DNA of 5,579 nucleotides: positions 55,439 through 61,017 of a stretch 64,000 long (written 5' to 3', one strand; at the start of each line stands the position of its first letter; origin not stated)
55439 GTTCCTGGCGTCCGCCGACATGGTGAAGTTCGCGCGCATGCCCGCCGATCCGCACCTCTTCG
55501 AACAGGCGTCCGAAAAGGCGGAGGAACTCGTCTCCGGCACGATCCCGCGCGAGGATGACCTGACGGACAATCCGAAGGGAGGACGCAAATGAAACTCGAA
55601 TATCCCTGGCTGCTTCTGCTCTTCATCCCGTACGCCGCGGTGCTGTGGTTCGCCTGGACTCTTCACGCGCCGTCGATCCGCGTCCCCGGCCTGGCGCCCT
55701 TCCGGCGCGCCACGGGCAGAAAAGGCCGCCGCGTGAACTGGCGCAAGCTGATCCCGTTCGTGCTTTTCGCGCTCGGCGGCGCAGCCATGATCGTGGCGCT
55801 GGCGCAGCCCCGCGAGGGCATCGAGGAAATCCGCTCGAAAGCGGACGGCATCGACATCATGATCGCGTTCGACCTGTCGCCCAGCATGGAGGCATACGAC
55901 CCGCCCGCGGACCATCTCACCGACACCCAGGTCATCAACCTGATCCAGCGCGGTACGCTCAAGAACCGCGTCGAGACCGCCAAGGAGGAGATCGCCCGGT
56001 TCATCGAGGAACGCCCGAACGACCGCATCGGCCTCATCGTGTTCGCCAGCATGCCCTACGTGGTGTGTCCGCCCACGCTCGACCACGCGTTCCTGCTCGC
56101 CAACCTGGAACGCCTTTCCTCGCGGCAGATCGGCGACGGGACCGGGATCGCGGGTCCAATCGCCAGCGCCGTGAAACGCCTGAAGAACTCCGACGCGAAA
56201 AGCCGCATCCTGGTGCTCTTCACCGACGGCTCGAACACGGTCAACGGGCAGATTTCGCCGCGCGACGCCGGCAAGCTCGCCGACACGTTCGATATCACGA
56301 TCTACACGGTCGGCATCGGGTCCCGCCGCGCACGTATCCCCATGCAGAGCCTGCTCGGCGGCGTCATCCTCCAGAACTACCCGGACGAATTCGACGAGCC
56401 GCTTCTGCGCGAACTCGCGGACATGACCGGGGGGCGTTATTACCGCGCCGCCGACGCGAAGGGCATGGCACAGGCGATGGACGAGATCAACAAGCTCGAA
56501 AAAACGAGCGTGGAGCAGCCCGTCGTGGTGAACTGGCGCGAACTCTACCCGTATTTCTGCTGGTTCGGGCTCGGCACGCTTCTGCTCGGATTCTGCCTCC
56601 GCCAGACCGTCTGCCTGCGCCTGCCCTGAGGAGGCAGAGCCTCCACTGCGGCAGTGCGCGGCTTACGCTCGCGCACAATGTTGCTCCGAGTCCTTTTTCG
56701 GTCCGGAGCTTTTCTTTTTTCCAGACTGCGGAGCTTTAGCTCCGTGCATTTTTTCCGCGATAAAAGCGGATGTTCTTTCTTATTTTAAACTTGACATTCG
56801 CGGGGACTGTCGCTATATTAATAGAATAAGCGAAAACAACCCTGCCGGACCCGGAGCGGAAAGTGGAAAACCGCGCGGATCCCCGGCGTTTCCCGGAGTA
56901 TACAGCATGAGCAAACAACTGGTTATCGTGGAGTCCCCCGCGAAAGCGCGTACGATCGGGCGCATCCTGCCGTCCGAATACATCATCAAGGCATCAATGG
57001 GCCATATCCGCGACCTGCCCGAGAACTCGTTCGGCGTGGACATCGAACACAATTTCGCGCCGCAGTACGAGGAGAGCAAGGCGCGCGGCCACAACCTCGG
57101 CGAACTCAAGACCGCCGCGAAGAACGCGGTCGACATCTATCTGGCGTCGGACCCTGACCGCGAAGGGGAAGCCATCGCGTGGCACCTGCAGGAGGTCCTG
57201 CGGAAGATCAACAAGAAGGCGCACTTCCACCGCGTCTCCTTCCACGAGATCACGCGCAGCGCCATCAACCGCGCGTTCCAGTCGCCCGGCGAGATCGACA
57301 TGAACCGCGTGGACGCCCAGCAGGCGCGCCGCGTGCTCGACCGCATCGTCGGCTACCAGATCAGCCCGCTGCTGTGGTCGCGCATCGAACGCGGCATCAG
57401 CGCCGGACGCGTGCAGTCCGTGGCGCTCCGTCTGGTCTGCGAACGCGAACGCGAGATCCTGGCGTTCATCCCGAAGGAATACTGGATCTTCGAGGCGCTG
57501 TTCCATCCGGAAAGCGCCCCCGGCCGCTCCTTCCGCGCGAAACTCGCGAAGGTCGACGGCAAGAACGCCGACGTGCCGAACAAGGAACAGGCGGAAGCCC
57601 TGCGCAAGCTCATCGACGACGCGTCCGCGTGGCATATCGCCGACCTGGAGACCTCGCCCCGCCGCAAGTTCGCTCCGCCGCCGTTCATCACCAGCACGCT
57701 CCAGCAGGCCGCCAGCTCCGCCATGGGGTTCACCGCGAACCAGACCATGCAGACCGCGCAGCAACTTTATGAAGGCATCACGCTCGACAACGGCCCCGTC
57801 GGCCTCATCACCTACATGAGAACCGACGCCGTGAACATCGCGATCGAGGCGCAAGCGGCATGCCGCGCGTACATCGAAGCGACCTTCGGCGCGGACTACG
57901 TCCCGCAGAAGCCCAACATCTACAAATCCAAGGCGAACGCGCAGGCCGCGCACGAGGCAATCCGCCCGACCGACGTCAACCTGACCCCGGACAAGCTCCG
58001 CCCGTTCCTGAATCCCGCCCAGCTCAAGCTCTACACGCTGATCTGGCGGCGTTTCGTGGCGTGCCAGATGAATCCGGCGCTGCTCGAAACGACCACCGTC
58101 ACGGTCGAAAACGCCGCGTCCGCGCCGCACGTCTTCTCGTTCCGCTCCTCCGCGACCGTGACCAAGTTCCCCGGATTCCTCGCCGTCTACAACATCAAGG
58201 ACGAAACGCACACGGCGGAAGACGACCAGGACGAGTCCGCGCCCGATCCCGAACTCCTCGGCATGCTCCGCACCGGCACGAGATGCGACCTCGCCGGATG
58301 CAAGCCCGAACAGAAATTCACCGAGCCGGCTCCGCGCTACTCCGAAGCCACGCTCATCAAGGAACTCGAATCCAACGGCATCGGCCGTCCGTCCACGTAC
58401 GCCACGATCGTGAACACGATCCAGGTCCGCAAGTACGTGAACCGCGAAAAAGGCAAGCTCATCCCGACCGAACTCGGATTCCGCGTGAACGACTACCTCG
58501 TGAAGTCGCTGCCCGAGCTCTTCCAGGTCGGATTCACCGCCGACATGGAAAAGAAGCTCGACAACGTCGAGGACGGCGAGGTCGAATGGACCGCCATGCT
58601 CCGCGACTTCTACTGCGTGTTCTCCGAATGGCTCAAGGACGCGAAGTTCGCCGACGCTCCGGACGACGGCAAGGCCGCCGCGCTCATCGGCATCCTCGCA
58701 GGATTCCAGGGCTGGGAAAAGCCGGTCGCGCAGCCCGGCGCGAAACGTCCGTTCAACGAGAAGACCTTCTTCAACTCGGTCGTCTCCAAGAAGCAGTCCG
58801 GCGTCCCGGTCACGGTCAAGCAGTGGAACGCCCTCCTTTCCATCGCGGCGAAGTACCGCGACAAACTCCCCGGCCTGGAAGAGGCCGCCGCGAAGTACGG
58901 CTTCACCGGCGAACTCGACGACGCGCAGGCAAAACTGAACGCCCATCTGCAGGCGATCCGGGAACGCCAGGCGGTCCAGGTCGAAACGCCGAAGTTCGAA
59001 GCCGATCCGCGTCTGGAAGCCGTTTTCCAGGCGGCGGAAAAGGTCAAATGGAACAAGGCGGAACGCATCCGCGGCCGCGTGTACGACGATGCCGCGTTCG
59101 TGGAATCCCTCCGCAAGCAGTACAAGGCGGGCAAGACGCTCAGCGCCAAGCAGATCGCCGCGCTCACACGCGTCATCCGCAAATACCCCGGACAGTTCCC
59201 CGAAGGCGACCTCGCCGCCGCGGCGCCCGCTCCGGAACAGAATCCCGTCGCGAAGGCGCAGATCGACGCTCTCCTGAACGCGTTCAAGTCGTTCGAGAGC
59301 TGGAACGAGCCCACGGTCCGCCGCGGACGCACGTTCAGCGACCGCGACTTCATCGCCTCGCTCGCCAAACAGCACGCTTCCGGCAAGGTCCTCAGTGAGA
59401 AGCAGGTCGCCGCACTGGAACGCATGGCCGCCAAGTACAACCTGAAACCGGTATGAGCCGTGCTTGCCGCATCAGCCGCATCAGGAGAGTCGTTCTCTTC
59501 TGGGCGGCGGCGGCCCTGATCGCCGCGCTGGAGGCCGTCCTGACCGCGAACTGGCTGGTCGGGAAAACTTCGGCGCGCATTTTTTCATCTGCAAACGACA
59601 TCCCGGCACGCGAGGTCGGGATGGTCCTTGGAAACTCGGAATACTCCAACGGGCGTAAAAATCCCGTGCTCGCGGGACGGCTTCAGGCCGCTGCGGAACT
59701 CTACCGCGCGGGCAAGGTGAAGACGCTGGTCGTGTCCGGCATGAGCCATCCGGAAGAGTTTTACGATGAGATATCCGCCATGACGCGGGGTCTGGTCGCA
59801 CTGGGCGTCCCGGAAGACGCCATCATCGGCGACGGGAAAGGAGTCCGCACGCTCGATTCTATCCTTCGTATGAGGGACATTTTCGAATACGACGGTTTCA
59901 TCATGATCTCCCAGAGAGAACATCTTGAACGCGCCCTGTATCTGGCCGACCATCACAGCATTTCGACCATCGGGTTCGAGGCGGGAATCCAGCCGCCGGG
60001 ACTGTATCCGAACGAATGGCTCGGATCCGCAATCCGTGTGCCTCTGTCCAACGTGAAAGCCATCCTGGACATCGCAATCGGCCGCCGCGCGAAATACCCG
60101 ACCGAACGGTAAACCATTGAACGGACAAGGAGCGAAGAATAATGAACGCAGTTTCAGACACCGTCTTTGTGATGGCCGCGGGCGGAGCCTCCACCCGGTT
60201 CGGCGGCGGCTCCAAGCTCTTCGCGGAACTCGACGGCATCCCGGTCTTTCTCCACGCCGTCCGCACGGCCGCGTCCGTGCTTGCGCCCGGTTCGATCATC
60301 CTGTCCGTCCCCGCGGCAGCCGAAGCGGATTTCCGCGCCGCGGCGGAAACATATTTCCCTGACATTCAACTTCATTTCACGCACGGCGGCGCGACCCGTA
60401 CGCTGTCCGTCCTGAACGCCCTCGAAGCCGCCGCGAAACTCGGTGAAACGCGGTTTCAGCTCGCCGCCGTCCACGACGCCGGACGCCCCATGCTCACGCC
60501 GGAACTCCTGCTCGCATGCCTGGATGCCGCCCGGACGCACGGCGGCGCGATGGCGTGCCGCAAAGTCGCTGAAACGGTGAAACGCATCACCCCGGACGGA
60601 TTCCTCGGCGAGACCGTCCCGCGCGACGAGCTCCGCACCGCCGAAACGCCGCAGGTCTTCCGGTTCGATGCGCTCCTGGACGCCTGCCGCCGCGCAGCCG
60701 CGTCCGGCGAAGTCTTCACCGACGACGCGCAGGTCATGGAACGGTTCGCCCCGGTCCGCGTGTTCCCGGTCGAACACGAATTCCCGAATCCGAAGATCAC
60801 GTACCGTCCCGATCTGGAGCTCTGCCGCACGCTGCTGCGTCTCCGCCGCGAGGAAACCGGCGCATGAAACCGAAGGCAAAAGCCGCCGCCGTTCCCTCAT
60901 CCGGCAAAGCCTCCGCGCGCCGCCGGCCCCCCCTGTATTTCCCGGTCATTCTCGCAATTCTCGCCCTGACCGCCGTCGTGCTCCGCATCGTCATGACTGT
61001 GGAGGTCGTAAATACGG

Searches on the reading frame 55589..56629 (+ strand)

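Call 61: search_protein_families(library=pfam, proteins=[window:55589-56629:+], max_evalue=0.0001)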
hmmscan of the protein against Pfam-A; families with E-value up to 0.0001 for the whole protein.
window:55589-56629:+ (346 aa): 2 families
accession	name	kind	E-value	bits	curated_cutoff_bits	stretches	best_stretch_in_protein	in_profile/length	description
PF13519.12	VWA_2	-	3.3e-16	60.3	27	1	90-214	1-106/107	von Willebrand factor type A domain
PF00092.34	VWA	-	4.5e-12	47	23.8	1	89-265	1-140/174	von Willebrand factor type A domain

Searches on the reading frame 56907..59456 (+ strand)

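Call 61: search_protein_families(library=pfam, proteins=[window:56907-59456:+], max_evalue=0.0001)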
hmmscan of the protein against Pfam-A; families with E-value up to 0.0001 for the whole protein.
window:56907-59456:+ (849 aa): 2 families
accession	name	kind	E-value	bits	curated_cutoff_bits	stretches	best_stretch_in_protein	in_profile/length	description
PF01131.25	Topoisom_bac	-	3.1e-115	385.9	35.1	1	130-565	2-410/411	DNA topoisomerase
PF01751.28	Toprim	-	1.7e-19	70.2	23.1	1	4-115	1-96/96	Toprim domain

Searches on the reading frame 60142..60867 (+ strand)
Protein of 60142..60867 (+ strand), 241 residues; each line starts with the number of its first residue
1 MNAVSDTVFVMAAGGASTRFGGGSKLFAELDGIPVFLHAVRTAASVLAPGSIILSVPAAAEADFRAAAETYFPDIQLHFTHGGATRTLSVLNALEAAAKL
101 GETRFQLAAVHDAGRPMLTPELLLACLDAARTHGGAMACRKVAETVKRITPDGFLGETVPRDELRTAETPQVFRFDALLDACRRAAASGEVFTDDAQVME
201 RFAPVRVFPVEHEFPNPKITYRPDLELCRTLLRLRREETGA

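Call 61: search_protein_families(library=pfam, proteins=[window:60142-60867:+], max_evalue=0.0001)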
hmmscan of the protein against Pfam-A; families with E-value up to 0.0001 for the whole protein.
window:60142-60867:+ (241 aa): 2 families
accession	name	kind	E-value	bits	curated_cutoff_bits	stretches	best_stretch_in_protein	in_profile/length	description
PF01128.25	IspD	-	4.6e-34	118.5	27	1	9-233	3-220/221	2-C-methyl-D-erythritol 4-phosphate cytidylyltransferase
PF12804.13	NTP_transf_3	-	1.9e-09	38.3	27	1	13-143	5-124/160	MobA-like NTP transferase domain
